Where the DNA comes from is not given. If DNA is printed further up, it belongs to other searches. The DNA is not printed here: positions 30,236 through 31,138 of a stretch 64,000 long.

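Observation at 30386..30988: G8 homopolymer inside the catalytic region of a Hin/Gin-type invertase that sits far from any tail-fibre gene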

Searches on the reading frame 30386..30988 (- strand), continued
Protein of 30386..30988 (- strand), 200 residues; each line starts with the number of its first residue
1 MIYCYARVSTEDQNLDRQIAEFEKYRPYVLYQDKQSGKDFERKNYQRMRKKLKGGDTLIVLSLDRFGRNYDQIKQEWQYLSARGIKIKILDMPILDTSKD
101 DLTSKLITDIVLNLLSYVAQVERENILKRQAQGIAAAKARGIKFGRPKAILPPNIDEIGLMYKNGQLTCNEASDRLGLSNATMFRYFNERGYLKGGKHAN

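Call 60: find_homologous_proteins(query=P0018, max_evalue=1e-20)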
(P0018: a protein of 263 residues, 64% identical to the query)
Query P0018 (263 aa): 7615 proteins with E <= 1e-20 among 8000 candidates; the best 120 are listed.
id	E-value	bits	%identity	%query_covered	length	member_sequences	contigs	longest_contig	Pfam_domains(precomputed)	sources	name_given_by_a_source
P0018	1.3e-174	597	100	100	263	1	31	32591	PF00239.27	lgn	-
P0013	3.4e-135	468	80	99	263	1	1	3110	PF00239.27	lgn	-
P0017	1.5e-93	331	79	71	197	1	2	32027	PF00239.27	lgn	-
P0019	5.3e-93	329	78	71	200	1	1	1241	PF00239.27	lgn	-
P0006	2.5e-91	324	74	76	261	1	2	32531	PF00239.27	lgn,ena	-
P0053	3.8e-91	323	73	74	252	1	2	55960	PF00239.27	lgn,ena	-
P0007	4.0e-91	323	75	71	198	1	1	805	PF00239.27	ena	-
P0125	1.1e-90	322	74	74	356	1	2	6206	PF00239.27,PF03683.20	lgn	-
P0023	1.5e-90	321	77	71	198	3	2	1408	PF00239.27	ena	-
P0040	2.1e-90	321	76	72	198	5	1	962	PF00239.27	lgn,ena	-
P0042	4.0e-90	320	75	72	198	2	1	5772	PF00239.27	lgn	-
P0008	2.6e-89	317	72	74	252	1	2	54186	PF00239.27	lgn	-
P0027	7.8e-89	316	75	73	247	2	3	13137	PF00239.27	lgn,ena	-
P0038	7.8e-89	316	74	71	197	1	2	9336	PF00239.27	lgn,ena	-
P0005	9.0e-89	315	71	72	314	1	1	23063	PF00239.27,PF13518.13,PF02796.22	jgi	-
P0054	9.9e-89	315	72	78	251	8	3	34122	PF00239.27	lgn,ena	-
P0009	1.6e-88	315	75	71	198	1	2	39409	PF00239.27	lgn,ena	-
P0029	1.7e-88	314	72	76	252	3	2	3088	PF00239.27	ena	-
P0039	3.5e-88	313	58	97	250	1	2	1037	PF00239.27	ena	-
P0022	3.8e-88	313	71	76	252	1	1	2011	PF00239.27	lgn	-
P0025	1.1e-87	312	76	71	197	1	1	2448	PF00239.27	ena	-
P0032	1.6e-87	311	74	71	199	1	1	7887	PF00239.27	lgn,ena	-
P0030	3.5e-87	310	71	73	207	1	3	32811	PF00239.27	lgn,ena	-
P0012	4.4e-87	310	74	71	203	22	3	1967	PF00239.27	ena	-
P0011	1.5e-86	308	73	73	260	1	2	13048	PF00239.27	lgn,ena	-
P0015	2.5e-86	307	75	71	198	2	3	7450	PF00239.27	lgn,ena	-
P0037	2.9e-86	307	70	73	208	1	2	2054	PF00239.27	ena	-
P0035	9.6e-86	305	74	71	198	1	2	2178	PF00239.27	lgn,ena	-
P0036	2.0e-85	304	73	71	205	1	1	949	PF00239.27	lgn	-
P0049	2.2e-85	304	65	78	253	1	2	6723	PF00239.27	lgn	-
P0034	3.0e-85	304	70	74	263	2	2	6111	PF00239.27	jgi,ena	-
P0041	5.1e-85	303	77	68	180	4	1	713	PF00239.27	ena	-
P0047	1.1e-84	302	74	72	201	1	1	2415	PF00239.27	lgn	-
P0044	1.2e-84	302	70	78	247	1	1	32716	PF00239.27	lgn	-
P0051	1.9e-84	301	70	72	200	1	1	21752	PF00239.27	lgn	-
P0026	2.1e-84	301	73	71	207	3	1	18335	PF00239.27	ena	-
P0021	4.1e-84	300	70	71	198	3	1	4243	PF00239.27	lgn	-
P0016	4.4e-84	300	70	72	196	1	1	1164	PF00239.27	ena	-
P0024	8.8e-84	299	70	71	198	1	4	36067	PF00239.27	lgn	-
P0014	1.4e-82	295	68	74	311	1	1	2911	PF00239.27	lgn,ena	-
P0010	1.7e-82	295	67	77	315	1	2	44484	PF00239.27,PF07453.20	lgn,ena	-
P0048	1.0e-81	292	68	71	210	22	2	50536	PF00239.27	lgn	-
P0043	4.9e-81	290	68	71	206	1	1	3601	PF00239.27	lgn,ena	-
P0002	2.6e-80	288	69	72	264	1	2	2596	PF00239.27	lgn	-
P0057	4.5e-80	287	65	78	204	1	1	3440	PF00239.27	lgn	-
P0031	5.9e-80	287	67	73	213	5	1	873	PF00239.27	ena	-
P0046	2.6e-79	284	67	71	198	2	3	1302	PF00239.27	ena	-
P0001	5.5e-79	283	65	74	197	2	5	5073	PF00239.27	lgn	-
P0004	7.5e-79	283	66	73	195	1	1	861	PF00239.27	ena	-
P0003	5.9e-78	280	67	72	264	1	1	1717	PF00239.27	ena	-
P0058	1.2e-77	279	65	74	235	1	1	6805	PF00239.27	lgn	-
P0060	2.3e-77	278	63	73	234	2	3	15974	PF00239.27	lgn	-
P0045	3.8e-75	271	62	71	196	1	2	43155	PF00239.27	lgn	-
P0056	8.7e-75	270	63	73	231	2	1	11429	PF00239.27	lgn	-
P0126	2.2e-74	268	62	69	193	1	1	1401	PF00239.27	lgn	-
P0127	2.7e-73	265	61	73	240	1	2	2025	PF00239.27,PF03683.20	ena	-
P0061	8.6e-73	263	66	72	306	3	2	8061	PF00239.27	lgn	-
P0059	3.4e-72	261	58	77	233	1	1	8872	PF00239.27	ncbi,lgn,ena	-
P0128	4.4e-72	261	62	73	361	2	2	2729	PF00239.27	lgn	-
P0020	1.3e-71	259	57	80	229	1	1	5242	PF00239.27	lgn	-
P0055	1.6e-69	252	58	72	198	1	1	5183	PF00239.27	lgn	-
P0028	1.0e-68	250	56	72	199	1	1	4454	PF00239.27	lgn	-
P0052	3.2e-67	245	57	73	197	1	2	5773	PF00239.27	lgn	-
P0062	4.8e-67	244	58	72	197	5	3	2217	PF00239.27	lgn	-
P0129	2.7e-63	232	58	73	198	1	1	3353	PF00239.27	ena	-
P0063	2.8e-63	232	-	-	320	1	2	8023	PF00239.27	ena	-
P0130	1.9e-62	229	56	72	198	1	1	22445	PF00239.27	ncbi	-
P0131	3.3e-62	228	57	73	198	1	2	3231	PF00239.27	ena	-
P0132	1.3e-61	226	55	77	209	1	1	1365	PF00239.27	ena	-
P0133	1.8e-61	226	57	73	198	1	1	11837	PF00239.27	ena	-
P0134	1.9e-61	226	57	73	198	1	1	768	PF00239.27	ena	-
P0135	2.4e-61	226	56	73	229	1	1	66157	PF00239.27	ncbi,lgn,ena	-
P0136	2.9e-61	225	56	73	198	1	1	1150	PF00239.27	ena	-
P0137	3.2e-61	225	56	73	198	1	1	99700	PF00239.27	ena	-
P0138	3.9e-61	225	56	73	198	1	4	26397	PF00239.27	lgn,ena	-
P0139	3.9e-61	225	56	73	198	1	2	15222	PF00239.27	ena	-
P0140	4.0e-61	225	56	73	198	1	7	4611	PF00239.27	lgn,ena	-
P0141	4.4e-61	225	57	72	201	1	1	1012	PF00239.27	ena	-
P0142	6.9e-61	224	57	72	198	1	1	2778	PF00239.27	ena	-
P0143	7.2e-61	224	56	73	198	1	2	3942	PF00239.27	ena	-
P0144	7.6e-61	224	56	73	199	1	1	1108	PF00239.27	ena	-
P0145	8.6e-61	224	56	72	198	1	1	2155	PF00239.27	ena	-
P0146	1.0e-60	223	57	72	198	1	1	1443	PF00239.27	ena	-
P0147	1.1e-60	223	57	72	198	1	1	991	PF00239.27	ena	-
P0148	1.5e-60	223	56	72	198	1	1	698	PF00239.27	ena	-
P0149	1.5e-60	223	56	73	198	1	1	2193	PF00239.27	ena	-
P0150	1.6e-60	223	56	72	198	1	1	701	PF00239.27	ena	-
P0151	1.7e-60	223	55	73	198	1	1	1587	PF00239.27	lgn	-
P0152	1.7e-60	223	55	73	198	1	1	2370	PF00239.27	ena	-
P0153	1.7e-60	223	56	73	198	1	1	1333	PF00239.27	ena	-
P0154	1.9e-60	223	57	72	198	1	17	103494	PF00239.27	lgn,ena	-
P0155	1.9e-60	223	56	73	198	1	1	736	PF00239.27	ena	-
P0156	2.1e-60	222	54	73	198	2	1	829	PF00239.27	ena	-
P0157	2.1e-60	222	56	73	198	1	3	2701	PF00239.27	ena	-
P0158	2.1e-60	222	57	72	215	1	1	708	PF00239.27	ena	-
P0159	2.3e-60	222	56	73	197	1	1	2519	PF00239.27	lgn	-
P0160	2.4e-60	222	56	73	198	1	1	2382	PF00239.27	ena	-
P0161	2.6e-60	222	56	72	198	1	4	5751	PF00239.27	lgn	-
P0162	2.6e-60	222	55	73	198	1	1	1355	PF00239.27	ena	-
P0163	2.6e-60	222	55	73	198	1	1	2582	PF00239.27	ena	-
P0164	2.7e-60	222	55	73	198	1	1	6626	PF00239.27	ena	-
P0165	2.7e-60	222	56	72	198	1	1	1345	PF00239.27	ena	-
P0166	2.7e-60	222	55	71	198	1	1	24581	PF00239.27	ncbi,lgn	-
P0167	2.9e-60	222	55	73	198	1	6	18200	PF00239.27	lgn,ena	-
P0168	3.0e-60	222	56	72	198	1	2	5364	PF00239.27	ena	-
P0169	3.0e-60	222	55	73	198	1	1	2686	PF00239.27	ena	-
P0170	3.3e-60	222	55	73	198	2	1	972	PF00239.27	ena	-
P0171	3.3e-60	222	56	73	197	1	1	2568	PF00239.27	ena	-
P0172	3.5e-60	222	57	72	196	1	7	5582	PF00239.27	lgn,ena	-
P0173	4.3e-60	221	56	73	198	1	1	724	PF00239.27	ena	-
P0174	4.3e-60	221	57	72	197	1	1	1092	PF00239.27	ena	-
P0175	4.4e-60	221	55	73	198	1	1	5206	PF00239.27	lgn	-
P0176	4.7e-60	221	55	73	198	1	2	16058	PF00239.27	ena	-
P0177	4.8e-60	221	56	73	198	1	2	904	PF00239.27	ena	-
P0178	4.8e-60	221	56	73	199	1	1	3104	PF00239.27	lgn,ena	-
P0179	5.1e-60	221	56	72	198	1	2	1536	PF00239.27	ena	-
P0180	5.1e-60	221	56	72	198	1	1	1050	PF00239.27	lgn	-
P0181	5.2e-60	221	57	72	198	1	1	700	PF00239.27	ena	-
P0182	5.2e-60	221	55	73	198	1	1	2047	PF00239.27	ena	-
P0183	5.4e-60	221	55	73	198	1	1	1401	PF00239.27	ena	-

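Call 70: search_dna_similar(query=window:30386-30988:-, collection=phages, mode=protein, max_evalue=1e-30, max_rows=30)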
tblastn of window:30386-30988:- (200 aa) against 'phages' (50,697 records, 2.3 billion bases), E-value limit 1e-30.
Records with a match: 4; places in all: 4; records where one place covers at least 80% of the query: 4.
Best place of each record, by identity: <60% 4.
By first word of the organism name: Bacteriophage 4.
By host as written in the record: - 4.
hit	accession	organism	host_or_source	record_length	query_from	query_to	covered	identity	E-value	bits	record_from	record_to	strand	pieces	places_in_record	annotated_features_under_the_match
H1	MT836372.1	Bacteriophage sp.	human fecal samples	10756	1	186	93%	46.1%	5e-47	170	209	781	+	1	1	record has no annotation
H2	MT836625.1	Bacteriophage sp.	human fecal samples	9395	3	185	92%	46.8%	4e-43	159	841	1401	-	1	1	record has no annotation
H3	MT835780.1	Bacteriophage sp.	human fecal samples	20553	2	184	92%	45.5%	4e-42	155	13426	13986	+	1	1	record has no annotation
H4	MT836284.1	Bacteriophage sp.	human fecal samples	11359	3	185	92%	43.1%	5e-42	155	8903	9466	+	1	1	record has no annotation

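Call 82: find_encoding_contigs(protein=P0124, flank=10000, max_places=3)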
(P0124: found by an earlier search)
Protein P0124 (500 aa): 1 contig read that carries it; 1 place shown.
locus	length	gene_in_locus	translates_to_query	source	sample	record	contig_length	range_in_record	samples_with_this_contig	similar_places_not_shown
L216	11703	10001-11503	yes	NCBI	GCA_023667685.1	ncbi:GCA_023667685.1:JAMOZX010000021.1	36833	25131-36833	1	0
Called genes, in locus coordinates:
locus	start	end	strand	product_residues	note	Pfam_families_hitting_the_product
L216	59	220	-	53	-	-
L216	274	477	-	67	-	-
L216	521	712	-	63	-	PF04814:HNF-1_N (weak), PF13443:HTH_26, PF01381:HTH_3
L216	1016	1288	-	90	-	-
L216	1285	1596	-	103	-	-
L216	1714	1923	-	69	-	-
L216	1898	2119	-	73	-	-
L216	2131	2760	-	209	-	-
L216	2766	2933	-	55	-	-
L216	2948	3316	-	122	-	-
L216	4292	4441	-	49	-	-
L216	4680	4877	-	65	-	-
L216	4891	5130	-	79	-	-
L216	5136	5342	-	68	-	PF01381:HTH_3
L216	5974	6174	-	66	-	-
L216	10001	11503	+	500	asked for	PF00239:Resolvase, PF07508:Recombinase, PF13408:Zn_ribbon_recom, PF23435:DUF7121 (faint)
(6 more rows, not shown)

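Call 92: search_protein_families(library=padloc, proteins=[window:30386-30988:-], max_evalue=0.001)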
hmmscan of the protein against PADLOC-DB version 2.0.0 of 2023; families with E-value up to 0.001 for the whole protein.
window:30386-30988:- (200 aa): 0 families

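Call 97: search_dna_similar(query=window:30386-30988:-, collection=plasmids, mode=protein, max_evalue=1e-25, max_rows=25)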
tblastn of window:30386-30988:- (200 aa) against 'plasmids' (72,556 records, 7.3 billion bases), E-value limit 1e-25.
Records with a match: 1106; places in all: 1377; records where one place covers at least 80% of the query: 1002.
Best place of each record, by identity: <60% 1106.
By first word of the organism name: Enterococcus 514; Bacillus 277; Clostridium 128; Staphylococcus 65; Priestia 32; Paraclostridium 13; Paenibacillus 11; Planococcus 7; Mammaliicoccus 7; Peribacillus 6; and 28 more.
By predicted mobility (MOB-suite, as given by PLSDB): non-mobilizable 453; mobilizable 369; conjugative 284.
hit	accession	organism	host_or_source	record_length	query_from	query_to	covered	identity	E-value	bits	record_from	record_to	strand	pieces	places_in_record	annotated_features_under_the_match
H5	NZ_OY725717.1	Collinsella aerofaciens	-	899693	2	191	95%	48.0%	9e-51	182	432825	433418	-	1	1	recombinase family protein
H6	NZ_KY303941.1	Enterococcus faecalis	fecal material of a Blue whale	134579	3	183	91%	46.2%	4e-46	169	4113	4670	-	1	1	recombinase family protein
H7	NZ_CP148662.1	Clostridium perfringens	Chicken,single cell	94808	2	194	97%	43.2%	1e-39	150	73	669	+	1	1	none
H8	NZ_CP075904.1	Clostridium perfringens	Pig feces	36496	2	190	95%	43.7%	3e-40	152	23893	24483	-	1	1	recombinase family protein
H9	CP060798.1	Enterococcus faecalis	Homo sapiens,Whole organism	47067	3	189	94%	43.5%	4e-37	143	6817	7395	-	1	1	recombinase family protein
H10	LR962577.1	Enterococcus faecalis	-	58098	3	189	94%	43.5%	4e-37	143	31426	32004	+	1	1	none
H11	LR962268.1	Enterococcus faecalis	-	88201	3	189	94%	43.5%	4e-37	143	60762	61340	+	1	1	none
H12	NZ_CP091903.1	Enterococcus faecalis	Homo sapiens,fecal sample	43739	3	189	94%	43.5%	5e-37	142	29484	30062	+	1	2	recombinase family protein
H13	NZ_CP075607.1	Enterococcus faecalis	Homo sapiens,feces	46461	3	189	94%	43.5%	5e-37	142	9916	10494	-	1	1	recombinase family protein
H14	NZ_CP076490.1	Enterococcus faecalis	Homo sapiens,cell culture,blood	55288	3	189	94%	43.5%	5e-37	142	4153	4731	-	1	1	recombinase family protein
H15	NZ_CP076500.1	Enterococcus faecalis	Homo sapiens,cell culture,blood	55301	3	189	94%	43.5%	5e-37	142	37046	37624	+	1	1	recombinase family protein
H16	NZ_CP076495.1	Enterococcus faecalis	Homo sapiens,cell culture,blood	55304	3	189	94%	43.5%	5e-37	142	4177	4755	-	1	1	recombinase family protein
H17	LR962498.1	Enterococcus faecalis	-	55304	3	189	94%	43.5%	5e-37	142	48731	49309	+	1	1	record has no annotation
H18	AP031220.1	Enterococcus faecalis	Homo sapiens,fecal sample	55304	3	189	94%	43.5%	5e-37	142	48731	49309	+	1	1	recombinase family protein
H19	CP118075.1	Enterococcus faecalis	Homo sapiens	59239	3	189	94%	43.5%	5e-37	142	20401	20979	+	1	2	recombinase family protein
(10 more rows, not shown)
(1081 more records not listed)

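Call 103: predict_structure(alignment_id=A1)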
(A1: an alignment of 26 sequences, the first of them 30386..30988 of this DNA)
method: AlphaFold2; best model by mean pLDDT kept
length: 200 residues; sequences in the alignment: 26
mean_pLDDT: 83.3   pTM: 0.58
mean pLDDT of the five models: 83.3, 83.0, 82.7, 81.7, 78.6
residues with pLDDT >= 90: 48; 70-90: 139; 50-70: 8; < 50: 5
segments of 3 or more residues with pLDDT < 50: 196-200
pLDDT, mean of each block of 10 residues (from residue 1): 89 85 93 80 91 92 84 88 89 79 72 78 79 83 75 89 88 88 87 57
secondary structure, 60 per line:
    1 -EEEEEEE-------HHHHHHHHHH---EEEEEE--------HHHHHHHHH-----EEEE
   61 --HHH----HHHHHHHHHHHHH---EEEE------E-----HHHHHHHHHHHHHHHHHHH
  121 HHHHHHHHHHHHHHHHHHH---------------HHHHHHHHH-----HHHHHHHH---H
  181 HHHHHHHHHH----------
elements in order: E2-8 H16-25 E29-34 H43-51 E57-60 H70-82 E86-89 H102-139 H155-163 H169-176 H180-190
